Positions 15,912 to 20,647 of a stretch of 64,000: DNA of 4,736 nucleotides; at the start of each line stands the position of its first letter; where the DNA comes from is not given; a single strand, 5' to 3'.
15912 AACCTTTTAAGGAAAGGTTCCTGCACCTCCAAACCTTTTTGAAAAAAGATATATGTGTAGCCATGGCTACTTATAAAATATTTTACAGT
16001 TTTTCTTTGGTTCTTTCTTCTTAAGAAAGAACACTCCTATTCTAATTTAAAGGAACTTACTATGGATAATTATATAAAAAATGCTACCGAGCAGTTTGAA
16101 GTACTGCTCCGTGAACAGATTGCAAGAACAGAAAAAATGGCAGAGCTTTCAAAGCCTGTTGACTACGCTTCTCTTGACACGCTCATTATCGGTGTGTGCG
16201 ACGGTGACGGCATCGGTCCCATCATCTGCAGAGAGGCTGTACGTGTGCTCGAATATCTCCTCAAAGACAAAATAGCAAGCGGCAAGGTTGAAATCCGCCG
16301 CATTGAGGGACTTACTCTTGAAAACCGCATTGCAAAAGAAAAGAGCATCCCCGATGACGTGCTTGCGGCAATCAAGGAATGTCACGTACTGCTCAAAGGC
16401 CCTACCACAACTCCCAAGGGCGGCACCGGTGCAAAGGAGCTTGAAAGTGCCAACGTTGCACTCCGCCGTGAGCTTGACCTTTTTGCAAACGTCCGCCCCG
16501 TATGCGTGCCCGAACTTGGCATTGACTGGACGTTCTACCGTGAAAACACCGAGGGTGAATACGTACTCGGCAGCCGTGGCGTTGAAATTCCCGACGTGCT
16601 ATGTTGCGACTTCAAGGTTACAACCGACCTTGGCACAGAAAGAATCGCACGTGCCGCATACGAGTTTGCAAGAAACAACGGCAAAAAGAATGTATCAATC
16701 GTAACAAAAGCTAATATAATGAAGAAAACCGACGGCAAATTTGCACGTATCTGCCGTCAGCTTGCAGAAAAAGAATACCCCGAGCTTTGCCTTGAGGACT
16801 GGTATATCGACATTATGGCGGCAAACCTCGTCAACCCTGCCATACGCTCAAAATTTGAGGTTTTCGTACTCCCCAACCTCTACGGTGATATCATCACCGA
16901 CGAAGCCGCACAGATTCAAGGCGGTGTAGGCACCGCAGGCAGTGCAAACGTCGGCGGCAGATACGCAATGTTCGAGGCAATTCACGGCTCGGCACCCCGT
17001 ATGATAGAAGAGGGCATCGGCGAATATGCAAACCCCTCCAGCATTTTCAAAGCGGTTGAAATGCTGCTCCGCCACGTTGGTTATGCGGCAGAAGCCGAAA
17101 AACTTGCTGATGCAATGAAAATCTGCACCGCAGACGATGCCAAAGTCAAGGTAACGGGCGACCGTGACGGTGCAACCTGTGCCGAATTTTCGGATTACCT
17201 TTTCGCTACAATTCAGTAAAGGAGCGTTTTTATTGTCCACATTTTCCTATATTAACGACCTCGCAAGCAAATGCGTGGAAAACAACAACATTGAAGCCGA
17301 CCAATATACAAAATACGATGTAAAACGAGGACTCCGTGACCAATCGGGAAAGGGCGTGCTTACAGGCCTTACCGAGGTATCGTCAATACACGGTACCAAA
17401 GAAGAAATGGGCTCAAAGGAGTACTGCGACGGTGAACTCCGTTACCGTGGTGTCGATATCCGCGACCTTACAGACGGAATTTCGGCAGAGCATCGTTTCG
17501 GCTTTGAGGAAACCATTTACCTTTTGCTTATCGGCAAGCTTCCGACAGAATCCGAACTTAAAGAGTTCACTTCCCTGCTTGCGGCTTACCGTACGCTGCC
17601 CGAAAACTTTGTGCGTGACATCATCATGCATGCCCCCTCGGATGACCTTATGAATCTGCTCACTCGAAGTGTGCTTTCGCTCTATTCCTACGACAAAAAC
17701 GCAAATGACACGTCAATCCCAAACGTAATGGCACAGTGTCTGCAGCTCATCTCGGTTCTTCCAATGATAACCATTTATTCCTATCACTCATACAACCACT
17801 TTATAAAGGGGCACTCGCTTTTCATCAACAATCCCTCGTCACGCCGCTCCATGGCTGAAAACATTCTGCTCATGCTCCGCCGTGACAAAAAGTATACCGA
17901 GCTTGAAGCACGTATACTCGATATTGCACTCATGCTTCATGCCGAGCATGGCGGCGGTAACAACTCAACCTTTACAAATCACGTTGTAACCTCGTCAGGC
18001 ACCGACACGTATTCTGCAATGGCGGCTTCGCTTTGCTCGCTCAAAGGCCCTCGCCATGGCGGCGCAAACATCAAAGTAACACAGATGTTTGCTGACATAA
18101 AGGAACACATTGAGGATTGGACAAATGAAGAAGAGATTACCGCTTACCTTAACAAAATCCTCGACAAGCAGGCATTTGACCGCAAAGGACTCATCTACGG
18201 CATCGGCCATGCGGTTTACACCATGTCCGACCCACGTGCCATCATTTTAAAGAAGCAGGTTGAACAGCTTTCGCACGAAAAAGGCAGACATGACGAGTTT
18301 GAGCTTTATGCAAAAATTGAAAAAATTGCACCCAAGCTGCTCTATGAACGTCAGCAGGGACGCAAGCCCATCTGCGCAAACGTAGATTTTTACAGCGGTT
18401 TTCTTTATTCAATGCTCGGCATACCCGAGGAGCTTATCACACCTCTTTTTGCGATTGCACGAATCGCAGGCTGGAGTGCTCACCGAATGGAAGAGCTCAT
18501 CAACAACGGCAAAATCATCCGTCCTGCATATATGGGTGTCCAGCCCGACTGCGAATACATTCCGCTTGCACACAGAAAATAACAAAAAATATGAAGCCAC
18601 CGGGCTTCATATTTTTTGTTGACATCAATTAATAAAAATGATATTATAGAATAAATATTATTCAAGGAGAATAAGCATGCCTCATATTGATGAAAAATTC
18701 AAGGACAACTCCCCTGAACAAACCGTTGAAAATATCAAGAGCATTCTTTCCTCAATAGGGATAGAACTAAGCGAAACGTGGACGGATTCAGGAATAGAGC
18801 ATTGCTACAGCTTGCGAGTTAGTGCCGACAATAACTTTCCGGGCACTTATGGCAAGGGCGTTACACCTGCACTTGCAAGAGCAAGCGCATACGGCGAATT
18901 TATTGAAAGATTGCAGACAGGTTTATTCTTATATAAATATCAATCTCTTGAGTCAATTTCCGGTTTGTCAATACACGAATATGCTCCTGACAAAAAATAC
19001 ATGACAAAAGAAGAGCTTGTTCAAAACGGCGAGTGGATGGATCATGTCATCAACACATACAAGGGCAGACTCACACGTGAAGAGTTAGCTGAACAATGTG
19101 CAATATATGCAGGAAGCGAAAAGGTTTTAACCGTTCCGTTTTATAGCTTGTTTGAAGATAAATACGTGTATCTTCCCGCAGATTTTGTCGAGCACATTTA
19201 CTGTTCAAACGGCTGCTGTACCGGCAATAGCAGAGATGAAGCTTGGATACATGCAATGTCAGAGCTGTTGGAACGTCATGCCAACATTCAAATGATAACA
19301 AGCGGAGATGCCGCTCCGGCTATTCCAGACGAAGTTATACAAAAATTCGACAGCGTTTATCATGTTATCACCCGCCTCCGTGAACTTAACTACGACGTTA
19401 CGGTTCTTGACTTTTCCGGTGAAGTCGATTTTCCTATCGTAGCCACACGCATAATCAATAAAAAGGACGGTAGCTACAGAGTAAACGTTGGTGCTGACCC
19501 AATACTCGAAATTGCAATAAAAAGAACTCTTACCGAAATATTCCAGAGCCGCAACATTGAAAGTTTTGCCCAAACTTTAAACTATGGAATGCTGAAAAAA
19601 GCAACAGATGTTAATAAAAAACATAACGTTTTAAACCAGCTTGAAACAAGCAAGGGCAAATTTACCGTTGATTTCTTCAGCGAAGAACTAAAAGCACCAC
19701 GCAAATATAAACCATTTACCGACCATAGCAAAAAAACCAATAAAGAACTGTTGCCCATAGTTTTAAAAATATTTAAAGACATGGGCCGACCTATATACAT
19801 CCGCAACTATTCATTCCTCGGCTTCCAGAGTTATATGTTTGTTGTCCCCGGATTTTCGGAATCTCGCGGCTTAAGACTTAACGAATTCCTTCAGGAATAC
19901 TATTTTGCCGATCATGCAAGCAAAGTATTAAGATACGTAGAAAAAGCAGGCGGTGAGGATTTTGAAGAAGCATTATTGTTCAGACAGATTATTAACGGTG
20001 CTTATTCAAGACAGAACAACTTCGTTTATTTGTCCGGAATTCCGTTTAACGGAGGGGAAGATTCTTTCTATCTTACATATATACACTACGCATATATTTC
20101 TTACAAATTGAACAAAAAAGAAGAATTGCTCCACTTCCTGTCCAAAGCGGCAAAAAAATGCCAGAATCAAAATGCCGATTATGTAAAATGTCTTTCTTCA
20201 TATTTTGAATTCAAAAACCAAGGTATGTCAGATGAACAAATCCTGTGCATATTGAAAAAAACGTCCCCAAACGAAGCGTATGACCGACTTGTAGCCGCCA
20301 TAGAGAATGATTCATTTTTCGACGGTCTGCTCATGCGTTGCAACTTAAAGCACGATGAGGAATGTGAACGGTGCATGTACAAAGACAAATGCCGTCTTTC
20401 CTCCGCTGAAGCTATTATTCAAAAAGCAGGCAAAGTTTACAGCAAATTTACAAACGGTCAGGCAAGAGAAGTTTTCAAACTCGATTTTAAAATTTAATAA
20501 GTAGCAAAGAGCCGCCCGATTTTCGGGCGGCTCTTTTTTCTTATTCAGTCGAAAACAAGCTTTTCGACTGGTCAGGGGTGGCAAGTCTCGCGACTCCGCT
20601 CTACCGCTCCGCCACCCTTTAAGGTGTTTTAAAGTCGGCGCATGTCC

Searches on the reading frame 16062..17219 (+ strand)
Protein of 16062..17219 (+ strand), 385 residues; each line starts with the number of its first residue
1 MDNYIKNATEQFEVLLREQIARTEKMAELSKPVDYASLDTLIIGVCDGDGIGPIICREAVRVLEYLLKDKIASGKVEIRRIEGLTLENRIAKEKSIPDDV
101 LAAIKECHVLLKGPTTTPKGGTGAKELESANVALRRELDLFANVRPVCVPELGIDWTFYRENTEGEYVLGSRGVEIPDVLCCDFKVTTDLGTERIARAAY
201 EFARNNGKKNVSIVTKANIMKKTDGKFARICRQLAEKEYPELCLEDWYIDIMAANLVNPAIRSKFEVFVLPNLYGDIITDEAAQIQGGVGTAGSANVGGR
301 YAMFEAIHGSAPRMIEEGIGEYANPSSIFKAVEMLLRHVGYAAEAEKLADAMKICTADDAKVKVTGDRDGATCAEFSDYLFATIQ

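Call 47: search_protein_families(library=pfam, proteins=[window:16062-17219:+], max_evalue=0.00001)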
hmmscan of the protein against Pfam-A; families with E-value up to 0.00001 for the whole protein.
window:16062-17219:+ (385 aa): 1 family
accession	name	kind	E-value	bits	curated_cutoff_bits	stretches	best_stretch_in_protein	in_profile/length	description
PF00180.25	Iso_dh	-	1.4e-66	225.6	27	1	43-377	2-345/348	Isocitrate/isopropylmalate dehydrogenase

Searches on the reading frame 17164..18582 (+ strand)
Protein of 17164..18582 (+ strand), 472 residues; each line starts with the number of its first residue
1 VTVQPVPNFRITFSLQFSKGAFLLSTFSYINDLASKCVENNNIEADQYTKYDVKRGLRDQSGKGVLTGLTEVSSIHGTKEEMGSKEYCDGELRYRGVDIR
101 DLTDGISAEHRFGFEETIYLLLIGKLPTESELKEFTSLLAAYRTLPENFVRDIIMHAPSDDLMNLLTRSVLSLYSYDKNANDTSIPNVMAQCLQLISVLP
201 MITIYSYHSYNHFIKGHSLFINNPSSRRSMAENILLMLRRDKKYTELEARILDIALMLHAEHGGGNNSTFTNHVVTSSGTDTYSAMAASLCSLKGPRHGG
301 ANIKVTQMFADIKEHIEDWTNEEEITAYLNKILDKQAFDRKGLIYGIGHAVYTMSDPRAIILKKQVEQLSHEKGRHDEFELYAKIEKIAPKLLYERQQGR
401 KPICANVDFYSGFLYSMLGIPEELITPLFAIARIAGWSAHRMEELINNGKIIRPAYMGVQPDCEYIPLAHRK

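Call 48: search_protein_families(library=pfam, proteins=[window:17164-18582:+], max_evalue=0.00001)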
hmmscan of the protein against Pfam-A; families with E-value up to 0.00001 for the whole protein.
window:17164-18582:+ (472 aa): 1 family
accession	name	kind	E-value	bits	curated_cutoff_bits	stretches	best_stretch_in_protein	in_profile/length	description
PF00285.26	Citrate_synt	-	2.1e-119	399.1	27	1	63-455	3-357/357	Citrate synthase, C-terminal domain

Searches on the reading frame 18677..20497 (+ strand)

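Call 48: search_protein_families(library=pfam, proteins=[window:18677-20497:+], max_evalue=0.00001)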
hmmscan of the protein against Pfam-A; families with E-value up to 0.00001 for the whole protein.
window:18677-20497:+ (606 aa): 1 family
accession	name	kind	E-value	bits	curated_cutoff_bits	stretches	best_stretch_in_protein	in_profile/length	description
PF02624.21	YcaO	-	6e-50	170.8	25.7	1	59-394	2-325/325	YcaO cyclodehydratase, ATP-ad Mg2+-binding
